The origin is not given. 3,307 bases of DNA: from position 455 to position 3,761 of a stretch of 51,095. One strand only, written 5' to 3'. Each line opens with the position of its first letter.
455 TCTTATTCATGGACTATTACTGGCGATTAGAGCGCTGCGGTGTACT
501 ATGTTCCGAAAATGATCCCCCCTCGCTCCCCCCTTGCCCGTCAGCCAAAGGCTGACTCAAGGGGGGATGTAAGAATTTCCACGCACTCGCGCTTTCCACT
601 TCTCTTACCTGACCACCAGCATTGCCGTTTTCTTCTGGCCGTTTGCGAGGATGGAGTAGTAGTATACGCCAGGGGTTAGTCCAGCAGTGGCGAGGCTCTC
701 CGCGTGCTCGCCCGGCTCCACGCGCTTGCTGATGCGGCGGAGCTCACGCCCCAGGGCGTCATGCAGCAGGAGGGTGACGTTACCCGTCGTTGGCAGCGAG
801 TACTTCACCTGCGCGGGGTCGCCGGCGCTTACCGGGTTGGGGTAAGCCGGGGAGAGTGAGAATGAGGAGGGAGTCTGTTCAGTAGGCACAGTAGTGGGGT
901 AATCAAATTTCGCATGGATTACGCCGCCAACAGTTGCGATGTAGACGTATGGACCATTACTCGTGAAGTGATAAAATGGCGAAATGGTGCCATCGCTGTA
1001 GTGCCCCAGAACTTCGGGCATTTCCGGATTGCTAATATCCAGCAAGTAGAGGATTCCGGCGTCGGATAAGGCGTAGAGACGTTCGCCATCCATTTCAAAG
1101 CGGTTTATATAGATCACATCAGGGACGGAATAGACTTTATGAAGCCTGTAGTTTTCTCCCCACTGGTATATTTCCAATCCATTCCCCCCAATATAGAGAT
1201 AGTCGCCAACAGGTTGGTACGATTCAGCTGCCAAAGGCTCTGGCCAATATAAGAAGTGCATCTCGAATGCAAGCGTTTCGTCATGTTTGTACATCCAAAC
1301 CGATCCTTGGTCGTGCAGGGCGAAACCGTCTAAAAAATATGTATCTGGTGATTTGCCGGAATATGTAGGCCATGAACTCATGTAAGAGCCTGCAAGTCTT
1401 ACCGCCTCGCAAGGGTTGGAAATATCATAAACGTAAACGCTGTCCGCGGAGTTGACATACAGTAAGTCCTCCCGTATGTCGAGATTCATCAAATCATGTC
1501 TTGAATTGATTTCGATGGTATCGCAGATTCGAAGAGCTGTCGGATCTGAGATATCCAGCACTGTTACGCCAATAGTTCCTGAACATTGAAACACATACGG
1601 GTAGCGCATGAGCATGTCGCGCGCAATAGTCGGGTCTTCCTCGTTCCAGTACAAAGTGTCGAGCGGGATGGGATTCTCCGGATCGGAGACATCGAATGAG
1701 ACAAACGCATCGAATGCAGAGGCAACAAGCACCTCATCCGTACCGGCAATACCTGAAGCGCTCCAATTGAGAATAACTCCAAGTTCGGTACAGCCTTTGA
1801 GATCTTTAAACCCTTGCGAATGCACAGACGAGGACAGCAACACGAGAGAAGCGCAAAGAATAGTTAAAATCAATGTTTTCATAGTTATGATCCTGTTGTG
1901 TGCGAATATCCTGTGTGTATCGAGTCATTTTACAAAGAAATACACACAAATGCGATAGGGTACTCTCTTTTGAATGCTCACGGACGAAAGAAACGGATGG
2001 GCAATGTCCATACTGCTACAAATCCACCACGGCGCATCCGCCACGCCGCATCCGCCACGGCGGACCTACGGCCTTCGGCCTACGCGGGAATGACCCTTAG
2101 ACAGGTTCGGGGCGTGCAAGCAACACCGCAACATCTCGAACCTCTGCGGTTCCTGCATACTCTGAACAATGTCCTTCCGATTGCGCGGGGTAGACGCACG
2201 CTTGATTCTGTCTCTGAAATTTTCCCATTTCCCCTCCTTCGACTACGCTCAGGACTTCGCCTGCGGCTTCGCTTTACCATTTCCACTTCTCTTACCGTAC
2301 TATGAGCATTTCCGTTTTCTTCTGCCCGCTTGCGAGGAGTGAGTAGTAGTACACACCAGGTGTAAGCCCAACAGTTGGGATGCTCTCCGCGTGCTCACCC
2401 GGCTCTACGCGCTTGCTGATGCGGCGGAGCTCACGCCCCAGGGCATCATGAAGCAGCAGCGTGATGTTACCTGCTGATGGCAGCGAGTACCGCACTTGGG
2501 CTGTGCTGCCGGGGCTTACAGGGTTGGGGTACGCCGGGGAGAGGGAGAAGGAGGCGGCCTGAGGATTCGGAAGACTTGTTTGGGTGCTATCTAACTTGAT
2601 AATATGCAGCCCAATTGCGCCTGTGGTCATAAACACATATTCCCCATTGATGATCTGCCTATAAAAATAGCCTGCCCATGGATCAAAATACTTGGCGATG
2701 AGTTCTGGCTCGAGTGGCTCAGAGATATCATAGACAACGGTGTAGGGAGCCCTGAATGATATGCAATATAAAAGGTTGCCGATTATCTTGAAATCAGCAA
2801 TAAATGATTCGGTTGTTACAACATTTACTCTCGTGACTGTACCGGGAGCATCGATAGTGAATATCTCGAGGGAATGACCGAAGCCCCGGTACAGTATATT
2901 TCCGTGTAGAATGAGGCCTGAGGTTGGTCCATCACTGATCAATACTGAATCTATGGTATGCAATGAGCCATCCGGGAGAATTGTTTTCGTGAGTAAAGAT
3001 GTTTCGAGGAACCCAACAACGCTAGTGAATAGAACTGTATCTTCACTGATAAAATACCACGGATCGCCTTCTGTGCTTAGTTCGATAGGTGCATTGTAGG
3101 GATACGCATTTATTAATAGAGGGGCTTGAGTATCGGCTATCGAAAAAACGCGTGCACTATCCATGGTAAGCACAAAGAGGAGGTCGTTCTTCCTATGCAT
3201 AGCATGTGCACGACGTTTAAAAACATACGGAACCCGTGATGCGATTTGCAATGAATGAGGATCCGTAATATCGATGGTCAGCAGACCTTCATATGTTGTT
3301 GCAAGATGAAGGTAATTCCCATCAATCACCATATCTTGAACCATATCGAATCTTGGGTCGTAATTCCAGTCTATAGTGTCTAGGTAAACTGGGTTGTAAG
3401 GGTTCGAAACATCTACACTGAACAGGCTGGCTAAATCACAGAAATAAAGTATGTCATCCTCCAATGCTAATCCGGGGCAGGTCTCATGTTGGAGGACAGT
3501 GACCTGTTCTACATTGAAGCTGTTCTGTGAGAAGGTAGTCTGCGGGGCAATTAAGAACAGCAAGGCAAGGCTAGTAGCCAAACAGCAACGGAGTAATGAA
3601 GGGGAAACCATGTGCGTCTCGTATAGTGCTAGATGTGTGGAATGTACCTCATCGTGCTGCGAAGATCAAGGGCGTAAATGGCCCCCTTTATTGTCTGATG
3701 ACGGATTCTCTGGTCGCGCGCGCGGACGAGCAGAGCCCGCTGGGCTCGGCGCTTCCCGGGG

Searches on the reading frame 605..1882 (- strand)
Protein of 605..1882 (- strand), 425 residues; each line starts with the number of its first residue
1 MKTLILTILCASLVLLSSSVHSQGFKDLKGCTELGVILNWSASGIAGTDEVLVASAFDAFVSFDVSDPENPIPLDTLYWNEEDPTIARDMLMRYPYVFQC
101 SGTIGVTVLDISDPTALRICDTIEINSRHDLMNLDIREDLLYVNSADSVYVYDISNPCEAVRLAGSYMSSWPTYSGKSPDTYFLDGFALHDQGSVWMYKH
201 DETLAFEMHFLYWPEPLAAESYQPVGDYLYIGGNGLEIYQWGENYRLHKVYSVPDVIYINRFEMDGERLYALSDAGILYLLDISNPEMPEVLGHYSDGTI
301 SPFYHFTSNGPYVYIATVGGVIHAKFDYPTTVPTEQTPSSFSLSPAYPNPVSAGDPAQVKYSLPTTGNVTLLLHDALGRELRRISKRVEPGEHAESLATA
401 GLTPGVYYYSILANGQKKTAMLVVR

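Call 51: search_protein_families(library=pfam, proteins=[window:605-1882:-], max_evalue=0.001)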
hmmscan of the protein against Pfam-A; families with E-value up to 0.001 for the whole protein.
window:605-1882:- (425 aa): 1 family
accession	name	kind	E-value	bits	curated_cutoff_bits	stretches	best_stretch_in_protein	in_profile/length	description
PF18962.6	Por_Secre_tail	-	0.00076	20.2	27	0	347-423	2-74/75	Secretion system C-terminal sorting domain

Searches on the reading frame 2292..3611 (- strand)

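Call 51: search_protein_families(library=pfam, proteins=[window:2292-3611:-], max_evalue=0.001)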
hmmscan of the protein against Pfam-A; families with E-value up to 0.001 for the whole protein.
window:2292-3611:- (439 aa): 1 family
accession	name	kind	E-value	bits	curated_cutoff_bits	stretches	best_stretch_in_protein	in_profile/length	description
PF08309.17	LVIVD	-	7.9e-07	28.8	20.2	0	91-126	4-39/42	LVIVD repeat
